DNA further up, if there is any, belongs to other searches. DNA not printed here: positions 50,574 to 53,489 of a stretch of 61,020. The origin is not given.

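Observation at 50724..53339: Cupredoxin-domain polytopic sensor whose kinase core has lost the phospho-acceptor His and ATP-binding motifs, translationally coupled to an intact paralogous kinase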

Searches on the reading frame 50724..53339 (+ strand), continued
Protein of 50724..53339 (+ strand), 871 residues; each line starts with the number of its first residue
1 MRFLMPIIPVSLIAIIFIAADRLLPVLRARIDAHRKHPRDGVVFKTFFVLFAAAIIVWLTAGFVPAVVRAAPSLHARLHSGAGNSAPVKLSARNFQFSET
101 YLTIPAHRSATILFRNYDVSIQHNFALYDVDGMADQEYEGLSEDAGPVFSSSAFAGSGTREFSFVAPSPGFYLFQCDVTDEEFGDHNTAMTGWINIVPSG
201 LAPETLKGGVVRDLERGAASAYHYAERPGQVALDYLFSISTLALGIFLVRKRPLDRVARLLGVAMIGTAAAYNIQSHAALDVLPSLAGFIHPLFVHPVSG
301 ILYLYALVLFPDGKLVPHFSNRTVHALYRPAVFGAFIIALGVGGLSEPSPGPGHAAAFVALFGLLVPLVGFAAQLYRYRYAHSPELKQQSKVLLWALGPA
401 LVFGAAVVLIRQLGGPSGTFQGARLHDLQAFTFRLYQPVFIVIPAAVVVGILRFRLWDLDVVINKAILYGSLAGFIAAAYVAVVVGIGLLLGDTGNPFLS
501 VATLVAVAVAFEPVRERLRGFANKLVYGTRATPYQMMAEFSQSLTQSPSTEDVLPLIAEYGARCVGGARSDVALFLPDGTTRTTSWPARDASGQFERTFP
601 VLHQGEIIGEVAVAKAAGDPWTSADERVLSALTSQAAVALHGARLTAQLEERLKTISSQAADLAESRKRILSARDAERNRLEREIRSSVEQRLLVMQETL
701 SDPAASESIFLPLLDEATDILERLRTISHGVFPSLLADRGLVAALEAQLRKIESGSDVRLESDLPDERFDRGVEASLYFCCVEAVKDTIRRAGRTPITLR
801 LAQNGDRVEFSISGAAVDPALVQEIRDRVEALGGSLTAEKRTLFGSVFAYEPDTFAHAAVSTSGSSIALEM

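Call 35: find_encoding_contigs(protein=P0005, flank=8000, max_places=2)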
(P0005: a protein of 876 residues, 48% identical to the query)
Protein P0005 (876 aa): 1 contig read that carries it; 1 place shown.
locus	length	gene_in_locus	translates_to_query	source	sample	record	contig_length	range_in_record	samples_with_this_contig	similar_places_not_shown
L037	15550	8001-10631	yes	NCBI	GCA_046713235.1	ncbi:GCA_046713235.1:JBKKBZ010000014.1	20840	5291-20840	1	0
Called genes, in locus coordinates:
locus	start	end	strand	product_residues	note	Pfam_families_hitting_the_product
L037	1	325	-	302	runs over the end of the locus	PF00535:Glycos_transf_2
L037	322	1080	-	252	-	PF00561:Abhydrolase_1, PF12697:Abhydrolase_6, PF00326:Peptidase_S9 (faint), PF12146:Hydrolase_4, PF00561:Abhydrolase_1, PF12146:Hydrolase_4 (weak)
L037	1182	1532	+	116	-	PF00072:Response_reg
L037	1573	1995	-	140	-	PF01575:MaoC_dehydratas, PF13452:FAS1_DH_region (weak)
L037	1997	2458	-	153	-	PF13452:FAS1_DH_region, PF22622:MFE-2_hydrat-2_N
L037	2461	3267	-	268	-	PF00106:adh_short, PF08659:KR, PF13561:adh_short_C2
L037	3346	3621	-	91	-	PF00471:Ribosomal_L33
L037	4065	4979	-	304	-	PF10920:DUF2705 (weak)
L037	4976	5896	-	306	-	PF00005:ABC_tran, PF13304:AAA_21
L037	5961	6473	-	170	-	PF00080:Sod_Cu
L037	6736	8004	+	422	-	PF07730:HisKA_3, PF02518:HATPase_c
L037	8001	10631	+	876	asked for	-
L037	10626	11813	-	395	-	PF01839:FG-GAP (faint), PF13517:FG-GAP_3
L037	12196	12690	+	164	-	PF04461:YajQ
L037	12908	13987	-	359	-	PF22073:Cep192_D4 (faint), PF22544:HYDIN_VesB_CFA65-like_Ig (faint)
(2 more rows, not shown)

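Call 36: find_encoding_contigs(protein=P0071, flank=8000, max_places=2)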
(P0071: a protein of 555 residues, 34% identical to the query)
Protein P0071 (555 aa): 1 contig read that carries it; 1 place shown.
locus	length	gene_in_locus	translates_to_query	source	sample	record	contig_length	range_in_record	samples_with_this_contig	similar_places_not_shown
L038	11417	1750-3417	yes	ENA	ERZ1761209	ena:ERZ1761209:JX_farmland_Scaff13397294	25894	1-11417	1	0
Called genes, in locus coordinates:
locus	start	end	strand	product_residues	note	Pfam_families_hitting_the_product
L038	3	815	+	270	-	?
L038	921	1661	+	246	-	PF13185:GAF_2, PF01590:GAF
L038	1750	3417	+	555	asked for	PF13473:Cupredoxin_1 (faint)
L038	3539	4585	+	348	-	-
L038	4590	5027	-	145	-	PF00210:Ferritin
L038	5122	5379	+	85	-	PF20068:Amphi-Trp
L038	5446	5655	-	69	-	PF00313:CSD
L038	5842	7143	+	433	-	PF00082:Peptidase_S8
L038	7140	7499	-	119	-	PF00072:Response_reg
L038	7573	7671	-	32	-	-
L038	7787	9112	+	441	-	PF00781:DAGK_cat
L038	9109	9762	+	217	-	PF09335:VTT_dom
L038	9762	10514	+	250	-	PF01569:PAP2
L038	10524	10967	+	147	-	PF03243:MerB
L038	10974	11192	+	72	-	-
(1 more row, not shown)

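Call 42: predict_structure(alignment_id=A2)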
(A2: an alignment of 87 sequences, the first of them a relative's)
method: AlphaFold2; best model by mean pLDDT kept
length: 871 residues; sequences in the alignment: 87
mean_pLDDT: 83.5   pTM: 0.58
mean pLDDT of the five models: 83.5, 82.8, 82.1, 81.9, 80.8
residues with pLDDT >= 90: 378; 70-90: 361; 50-70: 100; < 50: 32
segments of 3 or more residues with pLDDT < 50: 1-6, 455-459, 857-871
pLDDT, mean of each block of 10 residues (from residue 1): 47 69 63 52 91 92 90 88 82 94 89 92 93 63 78 87 88 94 91 90 63 86 86 92 94 91 95 87 82 87 94 90 91 88 76 77 92 96 90 91 89 77 79 85 85 56 57 64 67 70 75 75 70 85 90 96 94 95 91 90 97 94 92 95 93 85 77 79 84 87 75 86 74 82 92 80 91 92 93 91 95 93 92 93 95 55 36 36
secondary structure, 60 per line:
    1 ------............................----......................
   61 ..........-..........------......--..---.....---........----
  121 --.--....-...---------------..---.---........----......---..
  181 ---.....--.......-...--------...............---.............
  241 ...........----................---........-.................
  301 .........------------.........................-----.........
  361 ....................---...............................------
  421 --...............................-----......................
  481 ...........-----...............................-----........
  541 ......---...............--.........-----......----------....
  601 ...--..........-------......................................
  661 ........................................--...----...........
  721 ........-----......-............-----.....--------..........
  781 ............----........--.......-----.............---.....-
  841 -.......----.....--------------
elements in order (helices of 4 or more, strands of 3 or more residues): H7-34 H39-70 H72-81 E88-93 E101-105 E109-116 E126-129 E158-165 E170-175 E191-197 H210-224 H228-251 H256-271 H275-282 H284-309 H322-346 H352-380 H384-414 H423-453 H459-491 H497-527 H533-546 H550-564 E567-575 E581-586 E597-603 E606-615 H623-700 H710-728 H734-739 H741-752 E758-762 H771-792 E797-804 E807-813 H819-831 E835-839 E842-848 H853-857
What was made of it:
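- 50724..53339 (+): Cupredoxin-bearing polytopic sensor pseudokinase (871 aa, 11 TM). The AF2 model has pLDDT 83.5 (call 42).
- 52644..52913 (+): DHp-like helical hairpin with a degenerate H-box (R686, codon 52779-52781). A long helix spans 623-700 in the model (call 42).
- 52914..53273 (+): CA-like (Bergerat-fold) domain lacking the N-box Asn (D787) and G1, with G2 and the ATP lid deleted. Blocks 771-850 of the model have pLDDT 91-95 (call 42).
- On Cupredoxin / type-1 blue copper domain: The AF2 model gives strands across 88-197, with block pLDDT mostly 87-94 apart from a 63-78 dip over 131-150 (call 42).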

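Call 45: fold_search(model_id=the predicted structure, library=pdb)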
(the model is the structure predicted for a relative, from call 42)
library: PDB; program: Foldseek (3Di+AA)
matches with E <= 10: 1122; with E <= 0.001: 106
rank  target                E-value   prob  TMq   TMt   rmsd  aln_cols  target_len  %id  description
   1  9eut_A                1.8e-06  1.00  0.13  0.15  17.0       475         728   12  Cryo-EM structure of the full-length Pseudomonas aeruginosa bacteriophytochrome in its Pr state (released 2024-09-04)
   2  6kol                  2.3e-06  1.00  0.11  0.68   5.1       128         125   22  Crystal structure of auracyanin from photosynthetic bacterium Roseiflexus castenholzii (released 2020-01-29)
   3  2aan                  4.2e-06  1.00  0.11  0.69   4.5       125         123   25  Auracyanin A: A "blue" copper protein from the green thermophilic photosynthetic bacterium,chloroflexus aurantiacus (released 2006-07-11)
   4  5iuj_A                1.6e-05  1.00  0.13  0.46  12.1       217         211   19  Crystal structure of the DesK-DesR complex in the phosphotransfer state with low Mg2+ (20 mM) (released 2016-12-21)
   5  5iuj_B                2.3e-05  1.00  0.12  0.43  17.6       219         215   19  Crystal structure of the DesK-DesR complex in the phosphotransfer state with low Mg2+ (20 mM) (released 2016-12-21)
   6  3ehj_B                2.5e-05  1.00  0.12  0.46  16.4       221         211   19  Crystal structure of DesKC-H188V in complex with AMP-PCP (released 2009-09-15)
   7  9a5d_A                2.8e-05  1.00  0.16  0.21  21.5       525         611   11  Integrative model of WALK-YYCH by crosslinking MS and deep learning (released 2024-09-18)
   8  3gig_B                3.1e-05  1.00  0.12  0.45  15.0       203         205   19  Crystal structure of phosphorylated DesKC in complex with AMP-PCP (released 2009-09-15)
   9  7ssi_E                3.2e-05  1.00  0.11  0.42  17.1       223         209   19  CRYSTAL STRUCTURE OF THE DESK:DESR-Q10A COMPLEX IN THE PHOSPHOTRANSFER STATE (released 2022-11-16)
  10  1qhq                  3.4e-05  1.00  0.10  0.60   7.7       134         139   22  AURACYANIN, A BLUE COPPER PROTEIN FROM THE GREEN THERMOPHILIC PHOTOSYNTHETIC BACTERIUM CHLOROFLEXUS AURANTIACUS (released 2001-03-07)
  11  5iul_A                3.4e-05  1.00  0.13  0.46  11.6       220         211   19  Crystal structure of the DesK-DesR complex in the phosphotransfer state with high Mg2+ (150 mM) and BeF3 (released 2016-12-21)
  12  3ehj_A                3.7e-05  1.00  0.12  0.47  17.3       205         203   19  Crystal structure of DesKC-H188V in complex with AMP-PCP (released 2009-09-15)
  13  5iuk_A                3.9e-05  1.00  0.13  0.46  12.4       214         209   20  Crystal structure of the DesK-DesR complex in the phosphotransfer state with high Mg2+ (150 mM) (released 2016-12-21)
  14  5iuj_E                4.9e-05  1.00  0.11  0.41  17.0       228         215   18  Crystal structure of the DesK-DesR complex in the phosphotransfer state with low Mg2+ (20 mM) (released 2016-12-21)
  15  8upk_A                4.9e-05  1.00  0.14  0.16  17.9       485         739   12  Pr/Pfr heterodimer (hybrid) state of Stigmatella aurantiaca bacteriophytochrome 2 (released 2024-09-25)
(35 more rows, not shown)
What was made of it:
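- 52644..52913 (+): Foldseek matches DesK DHp-CA (call 45).
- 52914..53273 (+): Foldseek VraS CA TM-score 0.70, normalised to the target (call 45).
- On Cupredoxin / type-1 blue copper domain: Foldseek gives auracyanins 6kol and 2aan at TM-score 0.68 and 0.69 (normalised to the target), E about 2-4e-6, and also AcoP and the N2OR CuA domain (call 45).
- On HisKA_3 histidine kinase (NarX/DesK/LiaS type): Foldseek matches DesK DHp-CA and the VraS CA domain at TM-score 0.70, normalised to the target (call 45).
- The DHp and CA folds are retained with high confidence (calls 42, 45). The DHp and CA folds are retained (calls 42, 45).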

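Call 57: list_cluster_members(proteins=[P0005, P0016, P0003, P0109])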
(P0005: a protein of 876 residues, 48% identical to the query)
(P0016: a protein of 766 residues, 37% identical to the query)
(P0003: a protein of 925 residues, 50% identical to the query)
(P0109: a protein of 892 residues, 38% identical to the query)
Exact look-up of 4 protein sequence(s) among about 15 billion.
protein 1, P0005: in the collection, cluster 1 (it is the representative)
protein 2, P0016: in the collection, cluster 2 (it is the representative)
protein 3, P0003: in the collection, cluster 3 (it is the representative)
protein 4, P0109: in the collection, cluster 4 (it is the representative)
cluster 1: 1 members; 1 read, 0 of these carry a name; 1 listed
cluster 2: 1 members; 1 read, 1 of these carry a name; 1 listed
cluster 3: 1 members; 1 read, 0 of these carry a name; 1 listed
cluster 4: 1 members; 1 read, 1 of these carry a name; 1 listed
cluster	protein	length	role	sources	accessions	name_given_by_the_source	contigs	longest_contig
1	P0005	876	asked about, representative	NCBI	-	-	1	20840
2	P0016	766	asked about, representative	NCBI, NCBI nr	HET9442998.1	MAG TPA: sensor histidine kinase [Acidimicrobiales bacterium] | sensor histidine kinase [Acidimicrobiales bacterium]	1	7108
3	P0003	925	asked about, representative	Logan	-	-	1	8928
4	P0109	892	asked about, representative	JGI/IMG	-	signal transduction histidine kinase/plastocyanin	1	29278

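Call 59: search_protein_families(library=ncbifam, proteins=[window:50724-53339:+], max_evalue=0.1)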
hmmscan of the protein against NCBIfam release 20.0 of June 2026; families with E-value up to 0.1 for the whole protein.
window:50724-53339:+ (871 aa): 5 families
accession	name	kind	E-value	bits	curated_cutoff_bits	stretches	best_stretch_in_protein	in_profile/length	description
NF052443.1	SensHisKinMctS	equivalog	8.5e-11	40.8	700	1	661-817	234-400/457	two-component system sensor histidine kinase MctS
NF047786.1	his_kin_MadS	equivalog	1e-08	34.7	500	1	598-694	132-227/434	MadS family sensor histidine kinase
NF008649.0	PRK11644.1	equivalog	2.3e-05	23.4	408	1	690-838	329-482/499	signal transduction histidine-protein kinase/phosphatase UhpB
NF052531.1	Strep_LiaS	equivalog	0.008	15.5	450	1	665-813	123-277/328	envelope stress sensor histidine kinase LiaS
TIGR02916.1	PEP_his_kin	equivalog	0.052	12.1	300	1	442-566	203-336/679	XrtA/PEP-CTERM system histidine kinase PrsK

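Call 88: search_protein_families(library=ncbifam, proteins=[L033:4831-5766:-, L033:3965-4834:-], max_evalue=0.001)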
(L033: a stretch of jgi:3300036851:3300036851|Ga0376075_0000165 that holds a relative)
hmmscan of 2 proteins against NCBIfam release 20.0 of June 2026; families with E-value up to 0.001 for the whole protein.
L033:4831-5766:- (311 aa): 185 families (the best 25 are shown)
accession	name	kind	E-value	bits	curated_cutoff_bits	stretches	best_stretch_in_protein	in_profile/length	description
TIGR01188.1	drrA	subfamily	2.6e-58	197.7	312.45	1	19-300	4-301/302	daunorubicin resistance ABC transporter, ATP-binding protein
TIGR03740.1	galliderm_ABC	subfamily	3.7e-57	193.6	309.75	1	6-213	2-202/223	lantibiotic protection ABC transporter ATP-binding subunit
TIGR03522.1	GldA_ABC_ATP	equivalog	4.1e-50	170.9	402.6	1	7-300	5-301/301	gliding motility-associated ABC transporter ATP-binding subunit GldA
NF033858.1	ABC2_perm_RbbA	equivalog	3e-44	151.2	1050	1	15-231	273-493/909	ribosome-associated ATPase/putative transporter RbbA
NF010060.0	PRK13537.1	equivalog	1.1e-42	146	521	1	4-301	15-309/314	nodulation factor ABC transporter ATP-binding protein NodI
NF010059.0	PRK13536.1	equivalog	1.7e-39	135.5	549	1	4-230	43-269/342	nodulation factor ABC transporter ATP-binding protein NodI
TIGR03864.1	PQQ_ABC_ATP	hypoth_equivalog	6e-39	133.9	302.25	1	5-230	2-227/236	ABC transporter, ATP-binding subunit, PQQ-dependent alcohol dehydrogenase system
TIGR01288.1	nodI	equivalog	4.8e-38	130.9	424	1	5-226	5-226/303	nodulation factor ABC transporter ATP-binding protein NodI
TIGR03873.1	F420-0_ABC_ATP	hypoth_equivalog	3.6e-33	114.9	372.4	1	16-227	9-229/256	putative F420-0 ABC transporter ATP-binding protein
TIGR04406.1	LPS_export_lptB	equivalog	1.4e-31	109.7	240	1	5-230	2-230/239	LPS export ABC transporter ATP-binding protein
NF047568.1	PSM_export_PmtC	equivalog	2.4e-30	106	375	1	18-282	10-267/290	phenol-soluble modulin export ABC transporter ATP-binding protein PmtC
TIGR04521.1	ECF_ATPase_2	equivalog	2.6e-30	105.4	330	2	115-227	123-237/279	energy-coupling factor transporter ATPase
TIGR04520.1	ECF_ATPase_1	equivalog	4.4e-29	101.7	315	1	5-227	1-228/269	energy-coupling factor transporter ATPase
TIGR01186.1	proV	subfamily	5.2e-29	101.5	326.6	1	18-266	3-260/363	betaine/proline/choline family ABC transporter ATP-binding protein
NF047930.1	ABC_ATP_B6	equivalog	1.1e-28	100.1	670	1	4-224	2-225/510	putative B6 ABC transporter ATP-binding protein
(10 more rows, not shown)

L033:3965-4834:- (289 aa): 0 families
